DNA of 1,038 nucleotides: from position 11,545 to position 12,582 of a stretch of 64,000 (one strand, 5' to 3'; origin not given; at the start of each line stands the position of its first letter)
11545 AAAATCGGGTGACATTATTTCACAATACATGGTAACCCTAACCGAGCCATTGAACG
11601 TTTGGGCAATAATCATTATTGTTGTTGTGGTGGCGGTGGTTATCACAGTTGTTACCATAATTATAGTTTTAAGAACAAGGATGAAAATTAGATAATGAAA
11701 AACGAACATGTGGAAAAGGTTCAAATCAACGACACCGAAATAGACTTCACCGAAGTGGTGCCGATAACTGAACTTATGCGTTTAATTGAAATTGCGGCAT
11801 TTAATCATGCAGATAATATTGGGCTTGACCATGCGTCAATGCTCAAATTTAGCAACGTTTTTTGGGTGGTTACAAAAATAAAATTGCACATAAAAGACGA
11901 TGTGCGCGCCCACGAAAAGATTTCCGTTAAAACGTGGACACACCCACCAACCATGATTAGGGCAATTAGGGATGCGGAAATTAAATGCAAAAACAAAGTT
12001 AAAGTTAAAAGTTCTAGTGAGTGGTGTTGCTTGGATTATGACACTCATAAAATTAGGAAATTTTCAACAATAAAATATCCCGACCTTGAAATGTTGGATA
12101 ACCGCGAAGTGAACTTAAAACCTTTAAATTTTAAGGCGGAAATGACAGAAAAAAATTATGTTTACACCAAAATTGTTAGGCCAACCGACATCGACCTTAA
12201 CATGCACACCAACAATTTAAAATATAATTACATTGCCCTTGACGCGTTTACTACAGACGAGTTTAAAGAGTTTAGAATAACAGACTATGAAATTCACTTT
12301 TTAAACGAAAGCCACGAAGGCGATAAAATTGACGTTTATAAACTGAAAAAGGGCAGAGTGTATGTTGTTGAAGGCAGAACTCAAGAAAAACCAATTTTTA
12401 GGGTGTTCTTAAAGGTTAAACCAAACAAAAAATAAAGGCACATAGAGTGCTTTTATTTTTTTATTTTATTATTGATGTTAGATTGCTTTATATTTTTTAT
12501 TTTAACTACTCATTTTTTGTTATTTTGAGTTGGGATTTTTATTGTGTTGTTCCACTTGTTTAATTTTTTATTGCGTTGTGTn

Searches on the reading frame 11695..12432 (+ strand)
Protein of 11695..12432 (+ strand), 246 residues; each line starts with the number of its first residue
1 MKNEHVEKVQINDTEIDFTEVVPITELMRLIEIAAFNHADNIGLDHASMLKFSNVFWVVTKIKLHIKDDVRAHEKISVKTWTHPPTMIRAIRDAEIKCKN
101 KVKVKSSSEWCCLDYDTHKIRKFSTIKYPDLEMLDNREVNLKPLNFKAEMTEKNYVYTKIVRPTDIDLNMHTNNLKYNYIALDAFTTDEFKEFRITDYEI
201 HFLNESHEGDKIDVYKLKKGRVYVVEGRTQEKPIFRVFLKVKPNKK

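Call 99: search_protein_families(library=pfam, proteins=[window:11695-12432:+], max_evalue=0.00001)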
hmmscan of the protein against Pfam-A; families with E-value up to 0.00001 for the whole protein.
window:11695-12432:+ (246 aa): 2 families
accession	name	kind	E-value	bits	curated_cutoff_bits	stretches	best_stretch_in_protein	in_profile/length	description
PF01643.23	Acyl-ACP_TE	-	1.2e-14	54.6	23.7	1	4-122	3-122/131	Acyl-ACP thioesterase N-terminal domain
PF20791.3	Acyl-ACP_TE_C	-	1.1e-07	32.4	21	1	160-216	13-70/101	Acyl-ACP thioesterase C-terminal domain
